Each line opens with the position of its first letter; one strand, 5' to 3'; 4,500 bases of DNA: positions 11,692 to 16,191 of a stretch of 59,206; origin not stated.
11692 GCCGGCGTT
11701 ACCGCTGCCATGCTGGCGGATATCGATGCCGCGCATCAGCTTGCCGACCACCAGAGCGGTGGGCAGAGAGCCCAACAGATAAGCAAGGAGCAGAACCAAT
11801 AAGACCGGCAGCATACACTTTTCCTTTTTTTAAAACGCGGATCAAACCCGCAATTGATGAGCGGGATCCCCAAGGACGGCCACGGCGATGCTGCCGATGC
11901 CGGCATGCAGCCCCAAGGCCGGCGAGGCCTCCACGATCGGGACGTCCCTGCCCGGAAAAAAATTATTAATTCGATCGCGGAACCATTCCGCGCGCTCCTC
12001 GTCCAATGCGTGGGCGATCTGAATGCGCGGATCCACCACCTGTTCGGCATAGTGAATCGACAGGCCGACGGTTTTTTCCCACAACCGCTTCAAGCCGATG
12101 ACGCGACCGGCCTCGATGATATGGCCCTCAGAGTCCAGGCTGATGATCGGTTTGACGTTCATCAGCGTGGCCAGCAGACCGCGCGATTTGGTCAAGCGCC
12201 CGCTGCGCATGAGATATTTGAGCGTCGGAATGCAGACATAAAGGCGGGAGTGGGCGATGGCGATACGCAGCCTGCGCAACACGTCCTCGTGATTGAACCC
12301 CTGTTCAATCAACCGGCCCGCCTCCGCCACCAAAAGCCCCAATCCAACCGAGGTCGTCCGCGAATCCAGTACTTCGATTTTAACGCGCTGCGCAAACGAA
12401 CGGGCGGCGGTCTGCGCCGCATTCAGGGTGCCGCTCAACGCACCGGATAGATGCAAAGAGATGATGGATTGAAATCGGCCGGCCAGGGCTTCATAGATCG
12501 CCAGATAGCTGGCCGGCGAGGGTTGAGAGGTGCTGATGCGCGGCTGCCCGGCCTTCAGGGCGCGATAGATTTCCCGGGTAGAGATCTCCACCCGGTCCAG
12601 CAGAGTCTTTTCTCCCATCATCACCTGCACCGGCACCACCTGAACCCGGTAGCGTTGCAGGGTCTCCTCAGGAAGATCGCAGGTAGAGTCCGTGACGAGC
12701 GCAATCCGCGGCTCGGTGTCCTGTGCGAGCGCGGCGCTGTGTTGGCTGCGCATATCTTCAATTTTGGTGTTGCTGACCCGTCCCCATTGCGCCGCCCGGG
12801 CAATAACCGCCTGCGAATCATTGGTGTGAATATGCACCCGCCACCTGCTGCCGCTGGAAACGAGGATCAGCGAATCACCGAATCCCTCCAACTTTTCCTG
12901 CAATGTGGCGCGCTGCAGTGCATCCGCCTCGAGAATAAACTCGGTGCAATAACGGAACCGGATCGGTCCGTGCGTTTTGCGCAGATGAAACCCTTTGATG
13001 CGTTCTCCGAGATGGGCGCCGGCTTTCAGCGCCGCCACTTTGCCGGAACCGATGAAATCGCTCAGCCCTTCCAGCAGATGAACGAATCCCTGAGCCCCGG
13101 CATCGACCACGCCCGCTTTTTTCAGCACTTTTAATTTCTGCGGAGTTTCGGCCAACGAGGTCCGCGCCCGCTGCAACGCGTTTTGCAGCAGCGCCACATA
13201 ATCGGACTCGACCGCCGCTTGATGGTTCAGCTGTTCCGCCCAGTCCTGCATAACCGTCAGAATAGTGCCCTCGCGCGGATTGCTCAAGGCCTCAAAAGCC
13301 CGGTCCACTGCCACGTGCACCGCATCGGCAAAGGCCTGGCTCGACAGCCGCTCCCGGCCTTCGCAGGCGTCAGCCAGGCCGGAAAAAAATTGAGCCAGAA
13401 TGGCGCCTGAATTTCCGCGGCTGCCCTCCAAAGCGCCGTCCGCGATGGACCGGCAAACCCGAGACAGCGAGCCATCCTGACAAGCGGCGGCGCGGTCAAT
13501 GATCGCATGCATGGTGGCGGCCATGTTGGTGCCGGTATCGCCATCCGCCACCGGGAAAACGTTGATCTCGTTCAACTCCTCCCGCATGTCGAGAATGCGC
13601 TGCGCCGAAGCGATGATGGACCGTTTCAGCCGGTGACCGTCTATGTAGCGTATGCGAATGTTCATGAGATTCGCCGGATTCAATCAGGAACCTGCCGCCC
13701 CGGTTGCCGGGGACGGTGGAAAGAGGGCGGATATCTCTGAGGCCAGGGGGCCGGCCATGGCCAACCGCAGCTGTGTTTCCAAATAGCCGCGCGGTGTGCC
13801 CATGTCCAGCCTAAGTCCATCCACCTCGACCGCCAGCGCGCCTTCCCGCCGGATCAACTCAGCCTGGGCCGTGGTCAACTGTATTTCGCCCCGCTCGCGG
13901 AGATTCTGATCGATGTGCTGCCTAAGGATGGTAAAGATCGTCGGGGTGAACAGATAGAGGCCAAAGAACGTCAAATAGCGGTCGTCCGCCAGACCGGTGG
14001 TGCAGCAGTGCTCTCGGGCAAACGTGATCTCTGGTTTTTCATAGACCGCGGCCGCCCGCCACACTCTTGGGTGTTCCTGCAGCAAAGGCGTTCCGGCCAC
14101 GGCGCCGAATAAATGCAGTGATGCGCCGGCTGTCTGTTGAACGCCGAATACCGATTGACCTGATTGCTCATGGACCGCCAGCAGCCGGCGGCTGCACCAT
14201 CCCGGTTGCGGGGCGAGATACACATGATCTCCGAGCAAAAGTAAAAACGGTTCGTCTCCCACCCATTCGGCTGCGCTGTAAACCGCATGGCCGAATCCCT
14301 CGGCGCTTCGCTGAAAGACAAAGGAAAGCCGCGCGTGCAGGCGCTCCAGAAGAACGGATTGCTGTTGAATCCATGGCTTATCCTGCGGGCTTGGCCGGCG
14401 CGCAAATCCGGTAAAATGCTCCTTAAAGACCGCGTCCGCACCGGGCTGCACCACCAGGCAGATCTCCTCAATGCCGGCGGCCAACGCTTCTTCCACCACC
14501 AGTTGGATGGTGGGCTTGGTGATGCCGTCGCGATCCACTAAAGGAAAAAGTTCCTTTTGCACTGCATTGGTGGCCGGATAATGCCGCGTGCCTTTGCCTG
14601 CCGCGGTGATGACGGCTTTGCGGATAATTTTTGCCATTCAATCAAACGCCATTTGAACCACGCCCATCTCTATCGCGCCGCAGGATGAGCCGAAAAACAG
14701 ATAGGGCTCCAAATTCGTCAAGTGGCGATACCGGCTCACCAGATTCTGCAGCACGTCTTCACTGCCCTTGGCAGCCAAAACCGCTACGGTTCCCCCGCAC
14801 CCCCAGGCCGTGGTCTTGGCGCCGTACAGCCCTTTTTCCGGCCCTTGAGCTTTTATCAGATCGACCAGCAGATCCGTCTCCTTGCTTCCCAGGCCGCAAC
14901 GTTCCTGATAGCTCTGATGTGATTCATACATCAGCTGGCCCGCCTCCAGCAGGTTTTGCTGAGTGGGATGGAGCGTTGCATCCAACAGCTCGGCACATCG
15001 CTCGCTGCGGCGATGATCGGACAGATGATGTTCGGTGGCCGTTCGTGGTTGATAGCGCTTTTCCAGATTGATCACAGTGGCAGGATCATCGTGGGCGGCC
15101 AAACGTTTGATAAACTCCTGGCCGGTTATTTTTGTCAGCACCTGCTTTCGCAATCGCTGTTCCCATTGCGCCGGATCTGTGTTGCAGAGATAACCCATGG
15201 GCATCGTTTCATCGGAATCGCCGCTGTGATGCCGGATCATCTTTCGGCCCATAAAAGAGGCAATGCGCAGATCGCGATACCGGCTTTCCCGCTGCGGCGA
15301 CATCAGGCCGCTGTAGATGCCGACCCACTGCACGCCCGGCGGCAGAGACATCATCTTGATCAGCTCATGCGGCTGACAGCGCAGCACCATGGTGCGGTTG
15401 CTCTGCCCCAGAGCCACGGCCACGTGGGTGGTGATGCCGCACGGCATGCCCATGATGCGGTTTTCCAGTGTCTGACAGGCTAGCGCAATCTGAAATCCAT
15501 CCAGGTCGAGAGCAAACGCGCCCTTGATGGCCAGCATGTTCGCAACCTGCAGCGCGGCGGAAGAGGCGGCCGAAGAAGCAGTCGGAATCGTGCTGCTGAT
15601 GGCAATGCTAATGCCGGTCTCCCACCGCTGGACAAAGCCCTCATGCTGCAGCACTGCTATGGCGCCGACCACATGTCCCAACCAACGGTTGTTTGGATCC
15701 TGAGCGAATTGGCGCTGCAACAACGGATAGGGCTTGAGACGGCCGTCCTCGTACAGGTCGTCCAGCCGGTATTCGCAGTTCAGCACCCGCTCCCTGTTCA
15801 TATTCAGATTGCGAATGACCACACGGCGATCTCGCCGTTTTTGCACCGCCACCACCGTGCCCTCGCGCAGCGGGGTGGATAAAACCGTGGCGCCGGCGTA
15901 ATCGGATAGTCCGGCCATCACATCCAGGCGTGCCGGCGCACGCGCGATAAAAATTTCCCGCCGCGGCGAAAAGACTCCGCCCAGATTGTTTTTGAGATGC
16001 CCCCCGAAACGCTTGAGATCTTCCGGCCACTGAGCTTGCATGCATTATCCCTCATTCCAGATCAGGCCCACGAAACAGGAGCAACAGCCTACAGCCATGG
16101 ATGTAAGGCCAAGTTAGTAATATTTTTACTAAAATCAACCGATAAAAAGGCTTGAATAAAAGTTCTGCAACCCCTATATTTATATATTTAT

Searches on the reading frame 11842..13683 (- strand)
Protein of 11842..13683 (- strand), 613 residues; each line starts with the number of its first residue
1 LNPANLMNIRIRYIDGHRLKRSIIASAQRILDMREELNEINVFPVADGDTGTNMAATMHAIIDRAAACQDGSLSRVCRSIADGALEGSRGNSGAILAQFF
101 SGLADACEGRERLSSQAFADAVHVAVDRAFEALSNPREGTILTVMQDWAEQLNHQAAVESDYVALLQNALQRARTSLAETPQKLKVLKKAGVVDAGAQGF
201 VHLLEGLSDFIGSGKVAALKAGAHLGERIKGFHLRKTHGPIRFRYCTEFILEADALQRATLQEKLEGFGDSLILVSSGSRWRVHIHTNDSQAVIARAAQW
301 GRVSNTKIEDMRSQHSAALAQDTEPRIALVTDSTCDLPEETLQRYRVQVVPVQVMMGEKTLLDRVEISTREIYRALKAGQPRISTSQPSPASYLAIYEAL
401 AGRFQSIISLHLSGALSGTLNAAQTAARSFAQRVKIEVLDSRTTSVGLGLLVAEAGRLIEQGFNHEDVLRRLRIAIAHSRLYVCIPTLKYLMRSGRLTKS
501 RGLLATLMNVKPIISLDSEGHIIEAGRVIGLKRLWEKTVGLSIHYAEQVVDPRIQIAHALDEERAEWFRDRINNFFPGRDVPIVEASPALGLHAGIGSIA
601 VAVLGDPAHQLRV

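Call 48: search_protein_families(library=pfam, proteins=[window:11842-13683:-], max_evalue=0.00001)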
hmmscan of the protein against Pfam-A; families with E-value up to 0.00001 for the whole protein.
window:11842-13683:- (613 aa): 3 families
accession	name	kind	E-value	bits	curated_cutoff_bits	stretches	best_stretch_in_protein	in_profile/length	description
PF02645.21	DegV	-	8.5e-69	232.4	27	1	327-604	2-278/280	Uncharacterised protein, DegV family COG1307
PF02734.22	Dak2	-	1.1e-40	139.8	27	1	44-208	1-173/174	DAK2 domain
PF21645.3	FakA-like_M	-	4.7e-24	84.5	24.9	1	243-316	2-78/80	Fatty acid kinase subunit A-like, middle domain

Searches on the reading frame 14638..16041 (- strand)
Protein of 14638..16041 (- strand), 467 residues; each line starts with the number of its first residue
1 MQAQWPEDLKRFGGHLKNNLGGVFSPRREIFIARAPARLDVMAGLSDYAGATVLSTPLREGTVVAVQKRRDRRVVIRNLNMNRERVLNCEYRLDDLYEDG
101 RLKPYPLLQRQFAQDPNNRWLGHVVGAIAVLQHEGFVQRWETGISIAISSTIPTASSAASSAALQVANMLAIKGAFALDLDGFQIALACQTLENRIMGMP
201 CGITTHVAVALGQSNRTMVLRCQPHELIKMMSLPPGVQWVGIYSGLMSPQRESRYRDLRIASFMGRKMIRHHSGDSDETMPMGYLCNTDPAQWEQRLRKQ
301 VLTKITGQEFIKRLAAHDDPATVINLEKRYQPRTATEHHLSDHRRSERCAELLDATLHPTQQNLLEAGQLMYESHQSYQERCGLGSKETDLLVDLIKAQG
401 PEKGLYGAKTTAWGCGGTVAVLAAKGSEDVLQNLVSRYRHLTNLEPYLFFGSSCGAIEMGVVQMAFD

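Call 48: search_protein_families(library=pfam, proteins=[window:14638-16041:-], max_evalue=0.00001)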
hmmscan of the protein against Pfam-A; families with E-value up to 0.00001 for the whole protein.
window:14638-16041:- (467 aa): 1 family
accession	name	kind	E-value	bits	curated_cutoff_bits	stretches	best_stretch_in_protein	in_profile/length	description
PF00288.32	GHMP_kinases_N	-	2.5e-09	37.6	22.3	1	124-212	3-86/87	GHMP kinases N terminal domain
